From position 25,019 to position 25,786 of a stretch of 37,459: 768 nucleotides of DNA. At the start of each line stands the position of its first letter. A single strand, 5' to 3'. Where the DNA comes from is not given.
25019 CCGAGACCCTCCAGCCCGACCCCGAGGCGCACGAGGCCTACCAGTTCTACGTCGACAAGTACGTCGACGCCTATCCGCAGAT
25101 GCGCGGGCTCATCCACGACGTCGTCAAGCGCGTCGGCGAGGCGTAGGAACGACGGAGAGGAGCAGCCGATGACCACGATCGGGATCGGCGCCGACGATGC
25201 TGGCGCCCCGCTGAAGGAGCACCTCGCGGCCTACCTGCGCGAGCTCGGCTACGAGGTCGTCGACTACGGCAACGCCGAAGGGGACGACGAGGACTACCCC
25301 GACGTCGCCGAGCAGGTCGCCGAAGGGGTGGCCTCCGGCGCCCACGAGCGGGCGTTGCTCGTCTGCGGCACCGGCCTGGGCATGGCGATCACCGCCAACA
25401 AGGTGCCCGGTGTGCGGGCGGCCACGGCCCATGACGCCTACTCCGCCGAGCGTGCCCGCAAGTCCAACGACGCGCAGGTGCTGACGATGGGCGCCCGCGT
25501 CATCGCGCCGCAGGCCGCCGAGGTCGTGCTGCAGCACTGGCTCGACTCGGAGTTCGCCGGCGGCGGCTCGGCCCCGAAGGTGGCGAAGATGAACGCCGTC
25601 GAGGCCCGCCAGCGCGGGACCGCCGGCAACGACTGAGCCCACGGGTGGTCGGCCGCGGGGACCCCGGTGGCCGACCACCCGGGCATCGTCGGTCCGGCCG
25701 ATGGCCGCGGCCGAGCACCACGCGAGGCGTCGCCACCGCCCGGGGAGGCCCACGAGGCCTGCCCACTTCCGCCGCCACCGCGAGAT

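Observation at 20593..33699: Sugar/polyol-phosphate island beside tkt-tal resembling, but not matching, known erythritol/threitol routes to erythrose-4-phosphate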

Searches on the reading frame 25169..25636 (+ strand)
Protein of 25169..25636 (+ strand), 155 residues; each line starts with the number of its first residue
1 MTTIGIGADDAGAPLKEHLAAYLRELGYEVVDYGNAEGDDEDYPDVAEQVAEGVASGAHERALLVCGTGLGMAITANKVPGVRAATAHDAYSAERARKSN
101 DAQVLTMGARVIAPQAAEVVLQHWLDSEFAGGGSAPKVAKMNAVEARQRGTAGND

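Call 6: search_protein_families(library=pfam, proteins=[window:25169-25636:+], max_evalue=0.01)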
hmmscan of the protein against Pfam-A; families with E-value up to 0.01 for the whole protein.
window:25169-25636:+ (155 aa): 1 family
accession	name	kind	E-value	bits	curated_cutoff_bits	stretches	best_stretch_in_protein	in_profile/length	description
PF02502.23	LacAB_rpiB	-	2.1e-49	167.5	24.7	1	4-141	1-138/138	Ribose/Galactose Isomerase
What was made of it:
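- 25169..25636 (+): RpiB-family sugar-phosphate isomerase with the Cys-type active-site motif CGTG, a core module member. Pfam LacAB_rpiB 167.5 bits (call 6).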

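Call 7: search_protein_families(library=ncbifam, proteins=[window:25169-25636:+], max_evalue=0.001)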
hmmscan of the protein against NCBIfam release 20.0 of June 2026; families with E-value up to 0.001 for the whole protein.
window:25169-25636:+ (155 aa): 12 families
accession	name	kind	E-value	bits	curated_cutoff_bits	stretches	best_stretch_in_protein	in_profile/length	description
NF004051.0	PRK05571.1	subfamily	6.3e-51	172.1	135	1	3-146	3-147/149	ribose-5-phosphate isomerase B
NF051858.1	EryPhIsonDerIRhiz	equivalog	2e-47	161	240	1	4-146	3-148/150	D-erythrulose-4-phosphate isomerase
TIGR02133.1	RPI_actino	equivalog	9.6e-42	142.3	168.2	1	4-141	3-142/148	ribose-5-phosphate isomerase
TIGR00689.1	rpiB_lacA_lacB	subfamily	3.9e-39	133.9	88.3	1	4-145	1-143/145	RpiB/LacA/LacB family sugar-phosphate isomerase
TIGR01120.1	rpiB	equivalog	9.7e-38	129.3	138.65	1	4-144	2-142/143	ribose 5-phosphate isomerase B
NF006381.0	PRK08622.1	equivalog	2.9e-26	92.3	234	1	3-149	2-149/171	galactose-6-phosphate isomerase subunit LacB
NF006380.0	PRK08621.1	equivalog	4.4e-25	88.7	164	1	4-135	3-132/142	galactose-6-phosphate isomerase subunit LacA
TIGR01119.1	lacB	equivalog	2.6e-21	76.1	312.55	1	4-149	3-149/171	galactose-6-phosphate isomerase subunit LacB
TIGR01118.1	lacA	equivalog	8.4e-18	64.8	181.1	1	4-142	3-139/141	galactose-6-phosphate isomerase subunit LacA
NF009258.0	PRK12615.1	equivalog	1.4e-17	64.1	325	1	4-147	3-147/171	galactose-6-phosphate isomerase subunit LacB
NF009257.0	PRK12613.1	equivalog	1.7e-16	60.6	243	1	3-142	2-138/141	galactose-6-phosphate isomerase subunit LacA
NF006753.0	PRK09273.1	equivalog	2.1e-06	27.3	137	1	16-131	19-136/211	hypothetical protein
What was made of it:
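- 25169..25636 (+): DerI 161 < 240, RPI_actino 142 < 168, LacA and LacB far below cut-off (call 7).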

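Call 34: search_solved_structures(query=window:25169-25636:+, max_evalue=1e-10)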
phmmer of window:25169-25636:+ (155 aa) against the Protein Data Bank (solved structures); distinct sequences matched with E-value up to 1e-10: 22.
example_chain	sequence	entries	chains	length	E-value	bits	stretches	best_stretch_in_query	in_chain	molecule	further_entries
3he8_A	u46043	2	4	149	2.8e-38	134.3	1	4-147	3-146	Ribose-5-phosphate isomerase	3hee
3ph3_A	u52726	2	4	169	4e-38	133.8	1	3-147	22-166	Ribose-5-phosphate isomerase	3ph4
2vvr_A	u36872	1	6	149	6.5e-32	113.7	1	2-148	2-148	RIBOSE-5-PHOSPHATE ISOMERASE B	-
5ifz_A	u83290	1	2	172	1.3e-31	112.8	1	4-147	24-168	Ribose 5-phosphate isomerase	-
1nn4_A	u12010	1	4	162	1.7e-31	112.3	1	2-148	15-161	Ribose 5-phosphate isomerase B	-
3qd5_A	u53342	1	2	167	5.7e-31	110.6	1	4-142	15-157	putative ribose-5-phosphate isomerase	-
3sdw_A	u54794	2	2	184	7.6e-31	110.2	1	4-142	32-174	ribose 5-phosphate isomerase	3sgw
3s5p_A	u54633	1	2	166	8.1e-29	103.6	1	5-145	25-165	Ribose 5-phosphate isomerase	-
6fxs_A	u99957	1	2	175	1.2e-27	99.8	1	4-150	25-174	Ribose 5-phosphate isomerase, putative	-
3k7o_A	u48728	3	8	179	3.5e-26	95.1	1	4-153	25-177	Ribose 5-phosphate isomerase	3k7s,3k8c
6fxl_A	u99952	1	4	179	1.3e-25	93.2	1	4-153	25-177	Ribose 5-phosphate isomerase, putative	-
3k7p_A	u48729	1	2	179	6.7e-25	90.9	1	4-153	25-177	Ribose 5-phosphate isomerase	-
3m1p_A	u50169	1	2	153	3.4e-24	88.7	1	4-147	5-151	Ribose 5-phosphate isomerase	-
4em8_A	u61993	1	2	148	8.3e-24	87.4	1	5-141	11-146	Ribose 5-phosphate isomerase B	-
1o1x_A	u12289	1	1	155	2.2e-22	82.8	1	4-142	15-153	ribose-5-phosphate isomerase RpiB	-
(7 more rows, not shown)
